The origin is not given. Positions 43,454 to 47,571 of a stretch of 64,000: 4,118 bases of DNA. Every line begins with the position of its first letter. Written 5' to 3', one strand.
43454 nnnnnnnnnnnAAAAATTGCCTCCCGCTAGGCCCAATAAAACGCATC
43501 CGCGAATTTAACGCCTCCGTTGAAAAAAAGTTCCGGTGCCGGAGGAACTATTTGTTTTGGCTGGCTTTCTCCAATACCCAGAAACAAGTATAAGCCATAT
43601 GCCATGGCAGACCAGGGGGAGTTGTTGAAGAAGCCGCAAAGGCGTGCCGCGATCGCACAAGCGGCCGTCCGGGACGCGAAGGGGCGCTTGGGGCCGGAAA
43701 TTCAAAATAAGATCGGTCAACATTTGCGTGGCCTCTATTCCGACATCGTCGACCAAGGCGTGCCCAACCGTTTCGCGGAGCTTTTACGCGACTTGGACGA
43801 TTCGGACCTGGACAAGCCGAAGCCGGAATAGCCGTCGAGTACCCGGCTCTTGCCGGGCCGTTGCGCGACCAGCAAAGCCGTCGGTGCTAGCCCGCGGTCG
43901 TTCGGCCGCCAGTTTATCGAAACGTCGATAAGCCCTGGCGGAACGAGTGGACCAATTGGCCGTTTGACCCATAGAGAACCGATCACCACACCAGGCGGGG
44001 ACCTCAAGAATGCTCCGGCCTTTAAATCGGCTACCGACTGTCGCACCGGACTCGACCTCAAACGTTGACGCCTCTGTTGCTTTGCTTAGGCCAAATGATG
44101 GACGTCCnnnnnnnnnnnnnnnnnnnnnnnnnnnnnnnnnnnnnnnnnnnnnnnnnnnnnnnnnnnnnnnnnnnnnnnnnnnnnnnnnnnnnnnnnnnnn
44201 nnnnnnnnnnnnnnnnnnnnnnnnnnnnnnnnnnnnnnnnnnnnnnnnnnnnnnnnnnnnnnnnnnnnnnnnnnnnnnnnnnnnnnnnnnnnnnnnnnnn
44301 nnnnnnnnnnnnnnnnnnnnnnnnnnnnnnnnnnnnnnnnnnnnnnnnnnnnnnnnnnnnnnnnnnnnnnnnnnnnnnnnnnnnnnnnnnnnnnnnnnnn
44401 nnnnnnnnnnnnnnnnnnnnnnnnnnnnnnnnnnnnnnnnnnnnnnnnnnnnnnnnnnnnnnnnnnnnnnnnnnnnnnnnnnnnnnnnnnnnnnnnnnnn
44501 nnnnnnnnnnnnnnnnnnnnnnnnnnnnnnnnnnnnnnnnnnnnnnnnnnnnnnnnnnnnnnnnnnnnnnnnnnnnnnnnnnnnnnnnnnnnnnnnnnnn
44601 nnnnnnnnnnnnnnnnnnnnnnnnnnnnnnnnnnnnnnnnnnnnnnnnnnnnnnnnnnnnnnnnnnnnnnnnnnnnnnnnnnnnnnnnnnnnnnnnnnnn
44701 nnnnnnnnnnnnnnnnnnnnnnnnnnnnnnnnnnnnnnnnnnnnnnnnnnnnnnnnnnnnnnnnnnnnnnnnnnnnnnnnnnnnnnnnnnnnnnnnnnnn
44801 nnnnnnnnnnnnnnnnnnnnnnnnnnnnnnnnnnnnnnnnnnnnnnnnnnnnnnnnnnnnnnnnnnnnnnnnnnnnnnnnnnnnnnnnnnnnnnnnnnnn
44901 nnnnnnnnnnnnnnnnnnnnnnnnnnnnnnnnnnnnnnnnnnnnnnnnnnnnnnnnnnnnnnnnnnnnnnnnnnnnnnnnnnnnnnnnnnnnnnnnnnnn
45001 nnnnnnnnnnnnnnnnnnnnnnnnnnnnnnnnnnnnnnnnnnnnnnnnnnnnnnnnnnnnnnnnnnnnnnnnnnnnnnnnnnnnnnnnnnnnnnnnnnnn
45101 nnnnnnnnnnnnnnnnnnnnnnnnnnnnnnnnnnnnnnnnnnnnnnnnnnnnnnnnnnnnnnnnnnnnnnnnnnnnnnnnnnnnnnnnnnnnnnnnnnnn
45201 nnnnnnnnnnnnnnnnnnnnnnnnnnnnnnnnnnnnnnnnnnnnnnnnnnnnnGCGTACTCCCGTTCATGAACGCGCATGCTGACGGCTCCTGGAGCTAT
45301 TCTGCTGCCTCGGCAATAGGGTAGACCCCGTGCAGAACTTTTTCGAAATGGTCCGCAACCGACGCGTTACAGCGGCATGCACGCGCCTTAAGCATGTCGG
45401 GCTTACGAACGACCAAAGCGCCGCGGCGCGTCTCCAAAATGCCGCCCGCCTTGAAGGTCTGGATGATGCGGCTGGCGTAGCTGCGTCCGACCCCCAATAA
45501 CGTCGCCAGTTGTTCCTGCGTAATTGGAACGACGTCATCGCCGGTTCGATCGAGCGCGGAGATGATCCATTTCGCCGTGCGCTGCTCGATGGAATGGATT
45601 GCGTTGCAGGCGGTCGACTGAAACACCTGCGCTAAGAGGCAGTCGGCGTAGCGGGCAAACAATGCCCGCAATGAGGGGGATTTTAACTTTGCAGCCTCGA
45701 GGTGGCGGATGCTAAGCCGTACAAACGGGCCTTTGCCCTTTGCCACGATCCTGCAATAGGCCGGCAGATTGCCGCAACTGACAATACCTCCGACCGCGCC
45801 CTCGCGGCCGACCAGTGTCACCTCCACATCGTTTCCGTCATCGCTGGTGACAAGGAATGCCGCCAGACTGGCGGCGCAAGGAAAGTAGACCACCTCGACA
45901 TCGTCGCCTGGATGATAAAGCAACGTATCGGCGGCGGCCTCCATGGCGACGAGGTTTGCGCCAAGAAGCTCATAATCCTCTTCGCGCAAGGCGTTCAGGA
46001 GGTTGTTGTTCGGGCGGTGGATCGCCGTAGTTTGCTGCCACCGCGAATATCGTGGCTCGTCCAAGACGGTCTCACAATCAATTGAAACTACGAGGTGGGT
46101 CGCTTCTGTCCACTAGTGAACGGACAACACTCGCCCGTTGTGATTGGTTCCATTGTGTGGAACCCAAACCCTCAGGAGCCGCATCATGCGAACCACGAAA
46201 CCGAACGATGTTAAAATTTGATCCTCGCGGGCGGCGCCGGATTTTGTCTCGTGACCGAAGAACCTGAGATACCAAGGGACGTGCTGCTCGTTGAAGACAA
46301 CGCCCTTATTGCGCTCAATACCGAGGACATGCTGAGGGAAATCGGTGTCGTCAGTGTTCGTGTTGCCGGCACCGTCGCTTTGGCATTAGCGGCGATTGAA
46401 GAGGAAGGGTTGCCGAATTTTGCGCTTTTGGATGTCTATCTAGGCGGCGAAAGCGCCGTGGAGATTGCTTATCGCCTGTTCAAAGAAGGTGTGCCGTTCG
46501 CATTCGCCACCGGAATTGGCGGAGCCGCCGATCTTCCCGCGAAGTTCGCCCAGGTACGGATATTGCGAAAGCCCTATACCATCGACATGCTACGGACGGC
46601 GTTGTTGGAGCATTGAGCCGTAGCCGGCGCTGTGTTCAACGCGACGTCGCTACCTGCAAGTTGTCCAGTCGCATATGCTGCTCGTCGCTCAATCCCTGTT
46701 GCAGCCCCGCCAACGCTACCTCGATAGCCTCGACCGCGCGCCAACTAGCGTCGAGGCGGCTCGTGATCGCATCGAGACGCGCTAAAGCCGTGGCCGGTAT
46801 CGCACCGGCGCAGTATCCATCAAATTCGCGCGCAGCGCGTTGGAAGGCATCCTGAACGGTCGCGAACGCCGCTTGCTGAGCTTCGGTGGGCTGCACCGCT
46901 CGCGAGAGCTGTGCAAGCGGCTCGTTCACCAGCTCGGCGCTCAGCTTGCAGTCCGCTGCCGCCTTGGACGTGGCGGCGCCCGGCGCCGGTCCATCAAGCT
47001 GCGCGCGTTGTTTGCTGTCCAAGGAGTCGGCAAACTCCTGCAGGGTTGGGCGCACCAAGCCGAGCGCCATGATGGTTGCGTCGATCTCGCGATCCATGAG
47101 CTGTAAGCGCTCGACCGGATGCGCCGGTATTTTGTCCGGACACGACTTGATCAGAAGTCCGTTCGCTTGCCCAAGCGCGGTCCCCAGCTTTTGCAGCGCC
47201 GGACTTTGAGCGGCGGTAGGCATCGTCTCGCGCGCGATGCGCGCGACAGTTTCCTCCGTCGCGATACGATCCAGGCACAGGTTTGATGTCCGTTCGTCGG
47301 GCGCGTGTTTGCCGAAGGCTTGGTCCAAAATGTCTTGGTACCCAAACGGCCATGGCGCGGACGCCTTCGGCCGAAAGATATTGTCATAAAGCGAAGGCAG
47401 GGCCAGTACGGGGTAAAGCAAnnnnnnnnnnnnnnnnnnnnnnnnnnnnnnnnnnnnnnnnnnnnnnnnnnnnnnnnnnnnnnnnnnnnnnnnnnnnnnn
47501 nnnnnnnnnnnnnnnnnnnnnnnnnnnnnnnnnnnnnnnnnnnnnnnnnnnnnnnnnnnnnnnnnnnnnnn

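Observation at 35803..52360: Ten exact EcfG-type promoters map a dense local general-stress regulon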

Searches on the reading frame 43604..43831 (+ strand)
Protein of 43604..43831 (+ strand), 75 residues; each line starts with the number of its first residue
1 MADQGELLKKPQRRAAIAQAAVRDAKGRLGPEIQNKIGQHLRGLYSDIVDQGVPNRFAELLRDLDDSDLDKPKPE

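Call 7: search_protein_families(library=pfam, proteins=[window:43604-43831:+], max_evalue=0.01)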
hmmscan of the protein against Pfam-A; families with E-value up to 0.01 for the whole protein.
window:43604-43831:+ (75 aa): 1 family
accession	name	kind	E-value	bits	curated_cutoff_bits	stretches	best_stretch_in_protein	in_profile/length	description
PF18557.6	NepR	-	8.7e-13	48.1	25.7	1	34-67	1-34/35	Anti-sigma factor NepR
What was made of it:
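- On PhyR-NepR-EcfG partner-switch locus: Pfam NepR, 48 bits, at 43604-43831(+) (call 7).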

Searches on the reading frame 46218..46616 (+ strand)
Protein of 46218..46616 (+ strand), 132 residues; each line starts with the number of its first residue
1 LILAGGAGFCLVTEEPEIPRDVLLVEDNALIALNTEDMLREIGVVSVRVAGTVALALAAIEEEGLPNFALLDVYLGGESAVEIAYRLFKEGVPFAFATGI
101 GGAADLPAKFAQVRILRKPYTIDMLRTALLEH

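Call 7: search_protein_families(library=pfam, proteins=[window:46218-46616:+], max_evalue=0.01)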
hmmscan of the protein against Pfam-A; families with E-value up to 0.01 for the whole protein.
window:46218-46616:+ (132 aa): 1 family
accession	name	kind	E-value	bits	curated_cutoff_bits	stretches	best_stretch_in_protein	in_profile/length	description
PF00072.30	Response_reg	-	2.1e-05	25.1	30.2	1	22-128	1-109/111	Response regulator receiver domain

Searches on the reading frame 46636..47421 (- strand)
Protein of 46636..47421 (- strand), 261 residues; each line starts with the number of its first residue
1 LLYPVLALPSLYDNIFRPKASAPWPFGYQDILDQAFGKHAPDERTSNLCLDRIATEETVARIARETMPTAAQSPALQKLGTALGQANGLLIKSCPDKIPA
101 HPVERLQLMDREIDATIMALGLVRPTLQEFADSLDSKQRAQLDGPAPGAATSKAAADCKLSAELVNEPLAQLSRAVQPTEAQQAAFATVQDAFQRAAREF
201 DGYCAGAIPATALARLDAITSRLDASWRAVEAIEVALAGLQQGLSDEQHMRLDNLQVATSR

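Call 73: find_homologous_proteins(query=window:46636-47421:-, max_evalue=1e-20)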
Query window:46636-47421:- (261 aa): 109 proteins with E <= 1e-20 among 6446 candidates.
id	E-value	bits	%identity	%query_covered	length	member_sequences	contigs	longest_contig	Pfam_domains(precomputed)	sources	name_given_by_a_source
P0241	8.1e-161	551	98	100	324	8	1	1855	PF07813.18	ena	-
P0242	8.2e-141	486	89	100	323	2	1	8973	PF07813.18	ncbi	-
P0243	3.1e-134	464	85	100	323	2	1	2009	PF07813.18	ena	-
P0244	1.7e-102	360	65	100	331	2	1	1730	PF07813.18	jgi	-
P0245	5.7e-91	322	61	100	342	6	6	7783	PF07813.18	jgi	jgi:hypothetical protein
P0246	2.5e-90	320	61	100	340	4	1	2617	PF07813.18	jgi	jgi:LTXXQ motif family protein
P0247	5.6e-90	319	60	100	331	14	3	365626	PF07813.18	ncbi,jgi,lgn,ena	jgi:LTXXQ motif family protein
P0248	6.0e-89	316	61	100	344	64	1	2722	PF07813.18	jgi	jgi:hypothetical protein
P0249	7.1e-88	312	60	100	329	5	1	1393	PF07813.18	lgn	-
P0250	1.2e-87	312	60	100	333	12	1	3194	PF07813.18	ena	-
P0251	1.5e-87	311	60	100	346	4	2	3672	PF07813.18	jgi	jgi:hypothetical protein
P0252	1.4e-86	308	60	100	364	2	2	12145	PF07813.18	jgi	jgi:hypothetical protein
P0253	1.7e-86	308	61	100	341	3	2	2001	PF07813.18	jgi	-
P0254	1.8e-86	308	60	100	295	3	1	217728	PF07813.18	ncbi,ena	-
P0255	2.5e-86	307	61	100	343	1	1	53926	PF07813.18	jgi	jgi:hypothetical protein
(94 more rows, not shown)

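Call 75: find_encoding_contigs(protein=P0242, flank=9000, max_places=1)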
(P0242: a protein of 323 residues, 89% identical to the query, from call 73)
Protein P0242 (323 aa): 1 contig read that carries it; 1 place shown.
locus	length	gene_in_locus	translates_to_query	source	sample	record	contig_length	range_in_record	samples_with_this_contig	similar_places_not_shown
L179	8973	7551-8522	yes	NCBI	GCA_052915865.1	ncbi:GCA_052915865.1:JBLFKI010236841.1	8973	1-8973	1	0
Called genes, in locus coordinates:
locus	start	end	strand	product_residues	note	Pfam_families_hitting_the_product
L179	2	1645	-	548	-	?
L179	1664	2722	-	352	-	PF08240:ADH_N, PF16912:Glu_dehyd_C, PF00107:ADH_zinc_N (weak)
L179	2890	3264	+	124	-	PF07100:ASRT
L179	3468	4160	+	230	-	PF02358:Trehalose_PPase, PF08282:Hydrolase_3 (faint)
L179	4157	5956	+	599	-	PF19291:TREH_N, PF00723:Glyco_hydro_15, PF22422:MGH1-like_GH (weak)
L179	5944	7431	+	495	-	PF00982:Glyco_transf_20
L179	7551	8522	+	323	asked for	PF07813:LTXXQ (weak)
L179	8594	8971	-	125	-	?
